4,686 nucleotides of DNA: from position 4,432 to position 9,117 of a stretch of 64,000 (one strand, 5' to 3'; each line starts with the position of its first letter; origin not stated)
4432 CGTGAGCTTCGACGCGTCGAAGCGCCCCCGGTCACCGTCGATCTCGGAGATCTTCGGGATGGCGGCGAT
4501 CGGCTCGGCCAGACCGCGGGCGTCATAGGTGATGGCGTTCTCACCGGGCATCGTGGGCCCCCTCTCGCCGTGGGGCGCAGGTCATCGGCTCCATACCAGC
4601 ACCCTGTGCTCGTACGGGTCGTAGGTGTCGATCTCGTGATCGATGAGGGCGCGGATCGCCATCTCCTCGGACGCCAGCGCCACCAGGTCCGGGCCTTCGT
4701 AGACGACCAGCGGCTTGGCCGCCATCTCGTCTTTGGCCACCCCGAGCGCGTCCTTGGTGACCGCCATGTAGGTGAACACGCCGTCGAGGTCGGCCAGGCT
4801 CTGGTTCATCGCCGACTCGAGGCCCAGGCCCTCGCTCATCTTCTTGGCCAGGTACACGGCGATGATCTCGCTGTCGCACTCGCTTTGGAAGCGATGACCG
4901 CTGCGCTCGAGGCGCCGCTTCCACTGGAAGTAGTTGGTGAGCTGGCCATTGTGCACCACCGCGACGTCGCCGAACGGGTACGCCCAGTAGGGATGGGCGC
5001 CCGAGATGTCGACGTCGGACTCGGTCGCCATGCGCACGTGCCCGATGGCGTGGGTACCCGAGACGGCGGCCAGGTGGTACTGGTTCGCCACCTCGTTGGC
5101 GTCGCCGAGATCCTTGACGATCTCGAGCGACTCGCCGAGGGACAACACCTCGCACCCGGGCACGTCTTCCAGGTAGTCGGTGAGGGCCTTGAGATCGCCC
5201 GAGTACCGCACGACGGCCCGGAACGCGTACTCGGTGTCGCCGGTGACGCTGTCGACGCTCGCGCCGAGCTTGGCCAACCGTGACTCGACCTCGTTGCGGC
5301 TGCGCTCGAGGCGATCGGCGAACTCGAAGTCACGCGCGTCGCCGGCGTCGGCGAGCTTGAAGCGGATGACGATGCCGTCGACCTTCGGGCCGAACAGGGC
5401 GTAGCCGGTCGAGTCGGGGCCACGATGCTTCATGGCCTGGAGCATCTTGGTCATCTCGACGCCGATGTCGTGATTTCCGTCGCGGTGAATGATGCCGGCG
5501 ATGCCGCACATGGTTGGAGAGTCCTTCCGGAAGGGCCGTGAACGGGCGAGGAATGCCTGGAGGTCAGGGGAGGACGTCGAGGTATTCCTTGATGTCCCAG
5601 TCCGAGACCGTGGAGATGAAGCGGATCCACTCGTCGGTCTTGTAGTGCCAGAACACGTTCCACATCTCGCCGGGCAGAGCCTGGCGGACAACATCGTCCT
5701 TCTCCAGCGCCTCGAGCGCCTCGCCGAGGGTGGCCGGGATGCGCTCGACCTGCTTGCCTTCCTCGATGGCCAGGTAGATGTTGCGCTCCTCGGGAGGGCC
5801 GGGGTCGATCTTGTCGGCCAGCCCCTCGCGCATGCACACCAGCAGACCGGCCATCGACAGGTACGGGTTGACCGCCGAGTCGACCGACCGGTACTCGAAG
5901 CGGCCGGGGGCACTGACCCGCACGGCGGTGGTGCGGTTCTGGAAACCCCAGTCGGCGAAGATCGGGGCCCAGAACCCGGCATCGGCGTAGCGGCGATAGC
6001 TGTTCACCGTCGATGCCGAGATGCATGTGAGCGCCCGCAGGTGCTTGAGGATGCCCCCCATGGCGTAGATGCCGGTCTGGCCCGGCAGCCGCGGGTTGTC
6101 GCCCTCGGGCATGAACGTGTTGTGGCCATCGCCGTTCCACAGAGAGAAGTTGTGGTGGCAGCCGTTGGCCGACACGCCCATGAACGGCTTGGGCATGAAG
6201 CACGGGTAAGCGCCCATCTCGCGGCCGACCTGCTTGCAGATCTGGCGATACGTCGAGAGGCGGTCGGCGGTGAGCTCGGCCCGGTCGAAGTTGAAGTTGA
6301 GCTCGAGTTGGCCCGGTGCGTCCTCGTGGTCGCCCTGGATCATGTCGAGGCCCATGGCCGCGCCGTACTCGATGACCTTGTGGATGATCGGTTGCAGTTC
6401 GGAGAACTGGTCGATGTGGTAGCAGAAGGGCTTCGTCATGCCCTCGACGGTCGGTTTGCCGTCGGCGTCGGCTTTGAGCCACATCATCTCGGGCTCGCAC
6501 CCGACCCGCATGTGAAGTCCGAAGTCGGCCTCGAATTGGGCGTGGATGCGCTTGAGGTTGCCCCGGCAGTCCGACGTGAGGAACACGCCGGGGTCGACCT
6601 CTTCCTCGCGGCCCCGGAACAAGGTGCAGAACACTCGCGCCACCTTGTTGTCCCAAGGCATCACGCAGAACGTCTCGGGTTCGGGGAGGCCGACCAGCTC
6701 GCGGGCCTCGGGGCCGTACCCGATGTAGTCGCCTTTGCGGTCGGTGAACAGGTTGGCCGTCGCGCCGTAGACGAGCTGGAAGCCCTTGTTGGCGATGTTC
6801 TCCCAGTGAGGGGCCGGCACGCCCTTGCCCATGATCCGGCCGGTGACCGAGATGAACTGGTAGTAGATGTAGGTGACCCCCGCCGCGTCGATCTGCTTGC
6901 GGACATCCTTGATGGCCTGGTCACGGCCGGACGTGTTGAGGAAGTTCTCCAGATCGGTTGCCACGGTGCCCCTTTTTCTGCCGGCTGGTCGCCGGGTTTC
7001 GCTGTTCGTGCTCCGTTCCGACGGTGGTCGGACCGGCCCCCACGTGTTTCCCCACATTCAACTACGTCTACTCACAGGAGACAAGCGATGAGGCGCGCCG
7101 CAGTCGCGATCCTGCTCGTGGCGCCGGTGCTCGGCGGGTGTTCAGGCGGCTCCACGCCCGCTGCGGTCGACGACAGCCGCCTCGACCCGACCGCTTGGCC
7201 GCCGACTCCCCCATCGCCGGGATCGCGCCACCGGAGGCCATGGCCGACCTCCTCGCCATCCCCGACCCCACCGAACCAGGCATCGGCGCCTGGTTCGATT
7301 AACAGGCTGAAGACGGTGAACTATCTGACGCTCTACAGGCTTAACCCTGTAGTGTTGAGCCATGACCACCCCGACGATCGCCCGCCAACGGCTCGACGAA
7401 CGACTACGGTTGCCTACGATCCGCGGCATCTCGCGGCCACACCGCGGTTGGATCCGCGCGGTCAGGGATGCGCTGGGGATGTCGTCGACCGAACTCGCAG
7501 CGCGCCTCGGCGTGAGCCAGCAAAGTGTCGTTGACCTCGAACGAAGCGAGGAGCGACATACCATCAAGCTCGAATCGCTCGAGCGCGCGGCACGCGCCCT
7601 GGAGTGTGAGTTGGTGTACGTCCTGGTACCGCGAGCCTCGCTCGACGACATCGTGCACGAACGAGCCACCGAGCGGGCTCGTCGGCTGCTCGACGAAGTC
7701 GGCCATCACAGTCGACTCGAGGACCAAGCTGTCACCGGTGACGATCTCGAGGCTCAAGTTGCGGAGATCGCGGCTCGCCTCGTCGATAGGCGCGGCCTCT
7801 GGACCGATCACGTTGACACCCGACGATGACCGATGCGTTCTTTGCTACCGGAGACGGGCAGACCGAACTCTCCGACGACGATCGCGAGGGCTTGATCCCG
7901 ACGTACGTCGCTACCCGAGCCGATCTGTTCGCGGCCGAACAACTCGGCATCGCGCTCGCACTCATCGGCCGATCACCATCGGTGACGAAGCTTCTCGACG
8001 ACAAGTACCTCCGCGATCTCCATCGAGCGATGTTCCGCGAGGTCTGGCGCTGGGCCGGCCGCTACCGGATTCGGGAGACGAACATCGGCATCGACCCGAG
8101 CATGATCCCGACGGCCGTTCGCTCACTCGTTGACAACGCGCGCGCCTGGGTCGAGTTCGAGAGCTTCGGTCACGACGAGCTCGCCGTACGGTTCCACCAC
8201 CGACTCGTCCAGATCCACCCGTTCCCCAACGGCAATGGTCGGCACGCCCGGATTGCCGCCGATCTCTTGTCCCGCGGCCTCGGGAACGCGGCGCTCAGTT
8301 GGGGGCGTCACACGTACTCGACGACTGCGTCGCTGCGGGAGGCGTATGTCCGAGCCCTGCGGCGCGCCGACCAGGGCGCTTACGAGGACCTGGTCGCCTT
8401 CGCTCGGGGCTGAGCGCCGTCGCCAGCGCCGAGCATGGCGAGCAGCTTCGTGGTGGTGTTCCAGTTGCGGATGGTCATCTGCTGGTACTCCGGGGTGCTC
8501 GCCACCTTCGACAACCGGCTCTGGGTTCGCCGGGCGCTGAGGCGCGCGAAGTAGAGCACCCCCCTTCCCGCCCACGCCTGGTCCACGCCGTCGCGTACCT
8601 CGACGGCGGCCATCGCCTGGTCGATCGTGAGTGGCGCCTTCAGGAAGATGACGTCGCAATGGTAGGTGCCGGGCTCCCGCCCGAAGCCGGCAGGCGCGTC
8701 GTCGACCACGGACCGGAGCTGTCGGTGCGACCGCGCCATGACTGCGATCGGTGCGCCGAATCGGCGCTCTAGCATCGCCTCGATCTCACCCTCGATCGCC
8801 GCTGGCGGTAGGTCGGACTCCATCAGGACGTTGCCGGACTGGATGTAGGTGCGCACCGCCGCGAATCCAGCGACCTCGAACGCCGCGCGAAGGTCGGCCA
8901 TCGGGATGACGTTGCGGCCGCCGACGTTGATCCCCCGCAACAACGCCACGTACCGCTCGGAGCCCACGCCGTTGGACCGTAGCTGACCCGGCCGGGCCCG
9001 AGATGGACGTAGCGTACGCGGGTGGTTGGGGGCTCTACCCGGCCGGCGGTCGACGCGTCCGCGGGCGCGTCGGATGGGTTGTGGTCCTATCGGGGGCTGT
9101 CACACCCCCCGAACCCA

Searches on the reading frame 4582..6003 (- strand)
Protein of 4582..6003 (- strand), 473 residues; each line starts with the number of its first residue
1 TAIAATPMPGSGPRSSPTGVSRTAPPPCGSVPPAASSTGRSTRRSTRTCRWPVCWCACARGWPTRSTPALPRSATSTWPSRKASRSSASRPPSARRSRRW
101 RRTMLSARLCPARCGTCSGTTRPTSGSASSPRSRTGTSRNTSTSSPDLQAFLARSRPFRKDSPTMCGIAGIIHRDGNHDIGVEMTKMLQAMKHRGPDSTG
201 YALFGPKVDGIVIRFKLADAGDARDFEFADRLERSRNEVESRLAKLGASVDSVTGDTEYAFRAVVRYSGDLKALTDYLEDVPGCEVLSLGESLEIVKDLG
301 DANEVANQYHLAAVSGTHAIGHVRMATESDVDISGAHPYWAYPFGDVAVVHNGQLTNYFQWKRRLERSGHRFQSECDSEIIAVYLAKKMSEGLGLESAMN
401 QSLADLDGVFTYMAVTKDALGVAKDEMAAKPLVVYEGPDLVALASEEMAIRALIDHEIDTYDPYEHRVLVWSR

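Call 34: search_protein_families(library=pfam, proteins=[window:4582-6003:-], max_evalue=0.0001)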
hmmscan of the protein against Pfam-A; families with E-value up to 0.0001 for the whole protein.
window:4582-6003:- (473 aa): 2 families
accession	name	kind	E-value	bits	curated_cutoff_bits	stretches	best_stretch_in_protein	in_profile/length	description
PF13522.11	GATase_6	-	1.6e-18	67.4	27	1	313-446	7-130/130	Glutamine amidotransferase domain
PF13537.11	GATase_7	-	3.4e-16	59.8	25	1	323-451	2-122/123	Glutamine amidotransferase domain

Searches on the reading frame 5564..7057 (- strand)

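Call 28: search_protein_families(library=pfam, proteins=[window:5564-7057:-], max_evalue=0.0001)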
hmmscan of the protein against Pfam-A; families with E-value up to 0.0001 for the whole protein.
window:5564-7057:- (497 aa): 1 family
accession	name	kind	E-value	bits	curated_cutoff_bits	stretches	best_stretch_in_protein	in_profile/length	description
PF00120.29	Gln-synt_C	-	8e-81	272.2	24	1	163-492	3-344/344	Glutamine synthetase, catalytic domain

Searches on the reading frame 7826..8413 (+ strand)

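Call 28: search_protein_families(library=pfam, proteins=[window:7826-8413:+], max_evalue=0.0001)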
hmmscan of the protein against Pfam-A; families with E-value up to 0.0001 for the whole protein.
window:7826-8413:+ (195 aa): 1 family
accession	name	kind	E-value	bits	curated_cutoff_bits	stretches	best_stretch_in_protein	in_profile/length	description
PF02661.23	Fic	-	1.9e-12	48.3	24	1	57-148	2-92/93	Fic/DOC family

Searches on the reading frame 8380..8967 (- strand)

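Call 28: search_protein_families(library=pfam, proteins=[window:8380-8967:-], max_evalue=0.0001)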
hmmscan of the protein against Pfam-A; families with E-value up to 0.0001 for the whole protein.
window:8380-8967:- (195 aa): 1 family
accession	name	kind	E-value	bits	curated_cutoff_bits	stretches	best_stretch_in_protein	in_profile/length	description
PF08002.16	DUF1697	-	1.3e-38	132.9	24.4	1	4-139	2-137/137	Protein of unknown function (DUF1697)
